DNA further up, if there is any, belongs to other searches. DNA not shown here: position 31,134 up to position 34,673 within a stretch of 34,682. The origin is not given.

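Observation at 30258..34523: Giant pseudokinase-TM-helical-FGE-domain protein next to the T6SS-like operon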

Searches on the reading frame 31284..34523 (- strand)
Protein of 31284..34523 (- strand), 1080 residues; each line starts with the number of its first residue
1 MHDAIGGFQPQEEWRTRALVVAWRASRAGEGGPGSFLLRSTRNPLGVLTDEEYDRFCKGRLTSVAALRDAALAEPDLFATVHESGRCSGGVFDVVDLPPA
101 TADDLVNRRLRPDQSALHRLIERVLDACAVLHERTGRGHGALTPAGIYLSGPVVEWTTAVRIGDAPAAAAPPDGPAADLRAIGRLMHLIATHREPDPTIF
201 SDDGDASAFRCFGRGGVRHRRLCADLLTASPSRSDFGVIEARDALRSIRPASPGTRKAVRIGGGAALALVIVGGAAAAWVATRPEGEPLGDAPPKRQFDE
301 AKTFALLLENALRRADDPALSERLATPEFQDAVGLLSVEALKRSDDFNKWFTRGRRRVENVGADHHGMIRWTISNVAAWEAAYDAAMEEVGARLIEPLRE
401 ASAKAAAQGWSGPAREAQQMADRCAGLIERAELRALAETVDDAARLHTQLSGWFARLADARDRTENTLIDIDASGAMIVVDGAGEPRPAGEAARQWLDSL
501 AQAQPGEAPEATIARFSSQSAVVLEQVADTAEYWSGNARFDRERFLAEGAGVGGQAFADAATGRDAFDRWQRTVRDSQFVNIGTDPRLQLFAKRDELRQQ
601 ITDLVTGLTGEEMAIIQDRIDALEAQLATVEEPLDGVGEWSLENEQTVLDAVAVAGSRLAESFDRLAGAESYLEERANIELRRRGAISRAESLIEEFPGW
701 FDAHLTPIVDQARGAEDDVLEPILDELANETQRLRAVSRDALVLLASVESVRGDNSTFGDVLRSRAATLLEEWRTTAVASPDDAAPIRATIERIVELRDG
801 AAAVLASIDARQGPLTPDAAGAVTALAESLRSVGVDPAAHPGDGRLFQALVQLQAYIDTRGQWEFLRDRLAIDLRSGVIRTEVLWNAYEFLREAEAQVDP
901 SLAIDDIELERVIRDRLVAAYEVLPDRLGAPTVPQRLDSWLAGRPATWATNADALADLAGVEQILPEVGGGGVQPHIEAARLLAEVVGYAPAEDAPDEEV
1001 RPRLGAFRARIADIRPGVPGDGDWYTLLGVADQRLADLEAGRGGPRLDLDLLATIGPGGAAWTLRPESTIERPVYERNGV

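Call 45: search_protein_representatives(alignment_id=A3)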
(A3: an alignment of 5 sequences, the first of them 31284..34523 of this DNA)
Query: 5 sequences, 1080 profile positions. Proteins with E-value up to 0.001 (for the whole library): 352; up to 1e-10: 114; up to 1e-30: 1. The best 150 are listed.
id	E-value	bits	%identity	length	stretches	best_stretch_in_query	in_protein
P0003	0.0e+00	2105.5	-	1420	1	1-1080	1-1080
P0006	4.5e-24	100.9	-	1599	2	1-274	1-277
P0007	5.8e-22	93.9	-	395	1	1027-1080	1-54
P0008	3.4e-21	91.4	-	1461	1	6-290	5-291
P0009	7.7e-21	90.2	-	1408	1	4-457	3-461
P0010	1.6e-20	89.2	-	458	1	4-313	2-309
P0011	2.4e-20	88.6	-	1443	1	5-277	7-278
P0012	1.2e-19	86.2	-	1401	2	6-302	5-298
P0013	1.7e-18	82.4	-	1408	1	27-281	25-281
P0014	3.5e-17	78.1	-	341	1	6-285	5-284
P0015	4.0e-17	77.9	-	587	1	61-268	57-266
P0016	5.3e-17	77.5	-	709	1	4-275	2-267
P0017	1.0e-16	76.6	-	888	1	21-271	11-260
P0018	1.7e-16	75.8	-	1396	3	35-423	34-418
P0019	2.3e-16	75.4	-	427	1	24-280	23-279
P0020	2.6e-16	75.2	-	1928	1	17-286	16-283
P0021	3.2e-16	74.9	-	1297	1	6-276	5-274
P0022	3.5e-16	74.8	-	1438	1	5-284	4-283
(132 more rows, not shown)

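Call 50: list_cluster_members(proteins=[P0006, P0008, P0009, P0011, P0012, P0013, P0018, P0020, P0021, P0022])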
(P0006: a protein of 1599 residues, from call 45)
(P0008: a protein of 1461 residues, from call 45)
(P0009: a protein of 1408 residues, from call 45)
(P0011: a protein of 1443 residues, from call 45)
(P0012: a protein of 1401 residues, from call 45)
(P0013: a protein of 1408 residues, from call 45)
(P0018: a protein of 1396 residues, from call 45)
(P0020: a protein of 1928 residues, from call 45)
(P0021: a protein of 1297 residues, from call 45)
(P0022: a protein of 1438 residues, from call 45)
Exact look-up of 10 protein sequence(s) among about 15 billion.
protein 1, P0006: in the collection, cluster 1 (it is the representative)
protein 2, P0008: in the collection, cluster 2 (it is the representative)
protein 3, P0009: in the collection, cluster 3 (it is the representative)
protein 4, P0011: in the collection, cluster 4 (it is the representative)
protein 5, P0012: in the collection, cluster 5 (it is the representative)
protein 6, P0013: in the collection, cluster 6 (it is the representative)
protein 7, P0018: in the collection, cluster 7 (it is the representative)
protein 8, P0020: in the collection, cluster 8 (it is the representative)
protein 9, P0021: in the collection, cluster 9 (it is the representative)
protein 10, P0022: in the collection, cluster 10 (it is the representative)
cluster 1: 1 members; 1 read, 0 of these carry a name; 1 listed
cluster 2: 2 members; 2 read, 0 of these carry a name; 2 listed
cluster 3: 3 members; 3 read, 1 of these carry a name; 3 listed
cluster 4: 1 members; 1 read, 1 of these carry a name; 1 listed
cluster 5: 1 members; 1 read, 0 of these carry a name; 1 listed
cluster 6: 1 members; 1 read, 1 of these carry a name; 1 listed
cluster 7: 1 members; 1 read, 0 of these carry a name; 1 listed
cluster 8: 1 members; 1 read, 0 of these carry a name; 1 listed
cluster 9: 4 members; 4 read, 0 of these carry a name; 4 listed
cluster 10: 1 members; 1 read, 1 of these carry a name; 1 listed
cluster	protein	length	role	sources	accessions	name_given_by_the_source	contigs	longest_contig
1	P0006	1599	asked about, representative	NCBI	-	-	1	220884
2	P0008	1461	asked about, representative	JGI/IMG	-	-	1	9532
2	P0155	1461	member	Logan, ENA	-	-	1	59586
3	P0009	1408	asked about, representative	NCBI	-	-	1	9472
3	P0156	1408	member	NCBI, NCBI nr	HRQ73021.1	MAG TPA: SUMF1/EgtB/PvdO family nonheme iron enzyme [Phycisphaerales bacterium] | SUMF1/EgtB/PvdO family nonheme iron enzyme [Phycisphaerales bacterium]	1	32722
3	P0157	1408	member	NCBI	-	-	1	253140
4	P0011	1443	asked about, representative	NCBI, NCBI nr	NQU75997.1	MAG: hypothetical protein HQ546_06785, partial [Planctomycetes bacterium] | hypothetical protein [Planctomycetota bacterium]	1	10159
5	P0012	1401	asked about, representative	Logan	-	-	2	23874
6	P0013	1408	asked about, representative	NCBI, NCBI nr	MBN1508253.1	MAG: SUMF1/EgtB/PvdO family nonheme iron enzyme [Sedimentisphaerales bacterium] | SUMF1/EgtB/PvdO family nonheme iron enzyme [Sedimentisphaerales bacterium]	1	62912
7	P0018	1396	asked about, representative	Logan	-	-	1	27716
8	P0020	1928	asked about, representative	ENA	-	-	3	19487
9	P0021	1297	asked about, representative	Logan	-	-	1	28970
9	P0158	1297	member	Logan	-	-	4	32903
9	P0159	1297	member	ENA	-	-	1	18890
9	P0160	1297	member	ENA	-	-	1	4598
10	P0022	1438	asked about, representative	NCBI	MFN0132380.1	MAG: hypothetical protein ACKVW3_07620 [Phycisphaerales bacterium]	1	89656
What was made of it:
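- NCBI names some members 'SUMF1/EgtB/PvdO family nonheme iron enzyme' (call 50).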

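Call 51: find_encoding_contigs(protein=P0006, flank=10000, max_places=2)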
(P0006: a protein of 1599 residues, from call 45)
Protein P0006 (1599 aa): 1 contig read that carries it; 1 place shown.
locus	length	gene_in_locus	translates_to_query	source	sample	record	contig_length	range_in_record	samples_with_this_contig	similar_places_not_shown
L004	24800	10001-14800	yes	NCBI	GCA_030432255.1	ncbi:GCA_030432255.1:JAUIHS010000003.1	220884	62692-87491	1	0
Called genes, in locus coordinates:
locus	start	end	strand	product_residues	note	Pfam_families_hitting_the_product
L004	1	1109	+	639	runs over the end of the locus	PF05947:T6SS_TssF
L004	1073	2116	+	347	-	PF06996:T6SS_TssG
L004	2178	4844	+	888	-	PF02861:Clp_N, PF13191:AAA_16 (weak), PF23569:NBD_SMAX1, PF00004:AAA, PF17871:AAA_lid_9, PF07724:AAA_2, PF07728:AAA_5, PF10431:ClpB_D2-small, +5 more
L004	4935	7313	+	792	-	PF05954:Phage_GPD, PF04717:Phage_base_V, PF20093:DUF6484 (faint), PF22178:Gp5_trimer_C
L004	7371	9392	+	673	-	-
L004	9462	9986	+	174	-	-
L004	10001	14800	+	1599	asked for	PF03781:FGE-sulfatase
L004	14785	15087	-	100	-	-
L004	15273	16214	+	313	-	-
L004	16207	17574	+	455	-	PF05936:T6SS_VasE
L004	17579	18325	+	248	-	PF09850:DotU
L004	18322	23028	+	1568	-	PF14331:IcmF-related_N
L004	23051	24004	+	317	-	-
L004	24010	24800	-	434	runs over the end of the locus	PF00709:Adenylsucc_synt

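Call 52: find_encoding_contigs(protein=P0022, flank=10000, max_places=2)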
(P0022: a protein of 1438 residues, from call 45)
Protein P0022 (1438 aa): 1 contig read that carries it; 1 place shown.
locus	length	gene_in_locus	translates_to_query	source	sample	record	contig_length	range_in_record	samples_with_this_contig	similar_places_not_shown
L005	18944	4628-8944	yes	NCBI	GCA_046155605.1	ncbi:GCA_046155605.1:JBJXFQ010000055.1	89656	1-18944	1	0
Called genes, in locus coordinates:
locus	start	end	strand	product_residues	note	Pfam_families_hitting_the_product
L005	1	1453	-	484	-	PF17900:Peptidase_M1_N (weak), PF01433:Peptidase_M1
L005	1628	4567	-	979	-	-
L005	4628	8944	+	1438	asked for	-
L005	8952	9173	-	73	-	-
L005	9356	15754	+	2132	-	-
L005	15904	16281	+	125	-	PF01978:TrmB (weak), PF01047:MarR (faint), PF03965:Penicillinase_R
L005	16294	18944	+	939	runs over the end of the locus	PF05569:Peptidase_M56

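Call 53: find_encoding_contigs(protein=P0157, flank=10000, max_places=1)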
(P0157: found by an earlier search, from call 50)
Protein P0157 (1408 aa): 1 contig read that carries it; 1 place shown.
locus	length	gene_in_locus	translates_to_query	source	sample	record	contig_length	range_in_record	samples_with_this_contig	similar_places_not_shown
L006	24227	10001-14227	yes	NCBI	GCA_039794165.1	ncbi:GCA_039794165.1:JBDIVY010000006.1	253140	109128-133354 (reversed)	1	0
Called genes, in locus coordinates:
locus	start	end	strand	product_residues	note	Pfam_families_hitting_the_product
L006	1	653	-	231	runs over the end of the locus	-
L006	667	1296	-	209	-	-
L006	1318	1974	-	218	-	PF07578:LAB_N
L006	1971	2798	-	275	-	PF00535:Glycos_transf_2, PF10111:Glyco_tranf_2_2 (weak), PF13641:Glyco_tranf_2_3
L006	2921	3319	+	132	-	PF00111:Fer2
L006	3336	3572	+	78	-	PF04384:Fe-S_assembly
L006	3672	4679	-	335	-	-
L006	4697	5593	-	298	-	PF01261:AP_endonuc_2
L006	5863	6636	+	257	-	PF00106:adh_short, PF08659:KR, PF01370:Epimerase (faint), PF13561:adh_short_C2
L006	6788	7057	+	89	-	PF03683:UPF0175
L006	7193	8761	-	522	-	PF26550:Tricorn_2nd (faint), PF19519:DUF6051 (faint), PF07676:PD40 (faint), PF26549:Tricorn_N (faint), PF21994:AGAO-like_N2 (faint)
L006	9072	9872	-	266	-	PF00459:Inositol_P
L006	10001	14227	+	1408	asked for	PF03781:FGE-sulfatase (weak)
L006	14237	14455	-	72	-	-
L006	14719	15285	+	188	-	-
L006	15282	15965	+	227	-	PF09850:DotU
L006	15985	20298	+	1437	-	PF14331:IcmF-related_N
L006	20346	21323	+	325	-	-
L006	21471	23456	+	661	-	PF03865:ShlB (faint), PF01103:Omp85 (faint)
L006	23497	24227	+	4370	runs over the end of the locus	-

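Call 54: find_encoding_contigs(protein=P0013, flank=10000, max_places=1)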
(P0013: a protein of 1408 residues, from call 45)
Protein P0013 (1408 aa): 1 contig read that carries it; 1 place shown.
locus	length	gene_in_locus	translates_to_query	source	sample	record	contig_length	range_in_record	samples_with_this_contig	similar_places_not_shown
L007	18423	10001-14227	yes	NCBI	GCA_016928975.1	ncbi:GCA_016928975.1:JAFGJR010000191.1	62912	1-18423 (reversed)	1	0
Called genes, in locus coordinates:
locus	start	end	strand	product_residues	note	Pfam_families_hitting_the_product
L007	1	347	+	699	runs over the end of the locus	PF05954:Phage_GPD, PF06715:Gp5_C (faint), PF04717:Phage_base_V, PF22178:Gp5_trimer_C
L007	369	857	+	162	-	PF20093:DUF6484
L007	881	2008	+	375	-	PF09937:DUF2169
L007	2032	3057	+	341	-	-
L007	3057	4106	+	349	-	PF13665:Tox-PAAR-like, PF15635:Tox-GHH2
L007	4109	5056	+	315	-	-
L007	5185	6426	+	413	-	PF13646:HEAT_2 (weak)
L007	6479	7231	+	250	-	-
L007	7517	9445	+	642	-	-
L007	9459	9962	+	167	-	-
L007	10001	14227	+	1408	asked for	PF03781:FGE-sulfatase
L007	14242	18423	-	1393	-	?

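Call 55: find_encoding_contigs(protein=P0155, flank=10000, max_places=1)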
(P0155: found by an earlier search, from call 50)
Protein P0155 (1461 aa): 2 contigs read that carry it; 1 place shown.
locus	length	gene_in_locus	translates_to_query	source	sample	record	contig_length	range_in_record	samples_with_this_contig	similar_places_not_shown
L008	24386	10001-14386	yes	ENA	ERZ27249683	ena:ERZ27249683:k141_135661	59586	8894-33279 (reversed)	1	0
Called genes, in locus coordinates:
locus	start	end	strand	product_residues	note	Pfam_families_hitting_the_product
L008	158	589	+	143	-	PF17886:ArsA_HSP20 (faint), PF00011:HSP20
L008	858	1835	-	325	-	-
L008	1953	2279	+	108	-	PF00829:Ribosomal_L21p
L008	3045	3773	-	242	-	-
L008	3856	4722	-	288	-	PF12146:Hydrolase_4, PF00561:Abhydrolase_1 (weak), PF12697:Abhydrolase_6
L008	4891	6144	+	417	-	PF02638:GHL10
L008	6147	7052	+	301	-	PF00480:ROK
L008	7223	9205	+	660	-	-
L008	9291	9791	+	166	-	-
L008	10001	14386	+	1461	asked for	PF03781:FGE-sulfatase (faint)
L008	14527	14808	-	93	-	-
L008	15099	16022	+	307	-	-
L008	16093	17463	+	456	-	PF05936:T6SS_VasE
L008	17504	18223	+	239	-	PF09850:DotU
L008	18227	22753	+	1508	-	PF14331:IcmF-related_N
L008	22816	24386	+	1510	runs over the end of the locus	-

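Call 78: search_protein_families(library=pfam, proteins=[L008:7223-9205:+, L004:7371-9392:+, L007:7517-9445:+, L008:15099-16022:+, L004:15273-16214:+, L006:20346-21323:+, L005:1628-4567:-, L005:9356-15754:+, L007:14242-18423:-], max_evalue=0.1)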
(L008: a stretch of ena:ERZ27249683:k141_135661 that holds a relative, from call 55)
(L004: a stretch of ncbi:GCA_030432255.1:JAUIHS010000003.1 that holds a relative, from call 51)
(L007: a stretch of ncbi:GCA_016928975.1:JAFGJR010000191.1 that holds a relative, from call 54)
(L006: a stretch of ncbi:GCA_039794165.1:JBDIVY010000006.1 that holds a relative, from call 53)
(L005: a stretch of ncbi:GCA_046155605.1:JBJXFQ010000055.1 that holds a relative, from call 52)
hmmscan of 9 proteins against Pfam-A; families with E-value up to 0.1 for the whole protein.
L008:7223-9205:+ (660 aa): 0 families

L004:7371-9392:+ (673 aa): 0 families

L007:7517-9445:+ (642 aa): 0 families

L008:15099-16022:+ (307 aa): 0 families

L004:15273-16214:+ (313 aa): 0 families

L006:20346-21323:+ (325 aa): 1 family
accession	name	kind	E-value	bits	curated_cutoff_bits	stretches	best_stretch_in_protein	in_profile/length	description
PF09867.14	TagF_N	-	0.011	16.1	27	1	23-135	2-110/135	TagF N-terminal domain, Type VI secretion system-associated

L005:1628-4567:- (979 aa): 1 family
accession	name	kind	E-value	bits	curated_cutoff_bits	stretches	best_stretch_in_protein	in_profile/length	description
PF03781.23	FGE-sulfatase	-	0.00049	20.3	23.3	1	754-815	83-144/255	Sulfatase-modifying factor enzyme 1-like domain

L005:9356-15754:+ (2132 aa): 0 families

L007:14242-18423:- (1393 aa): 0 families
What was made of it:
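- Tried and rejected: The ~660-aa conserved neighbour has no Pfam hit (call 78).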
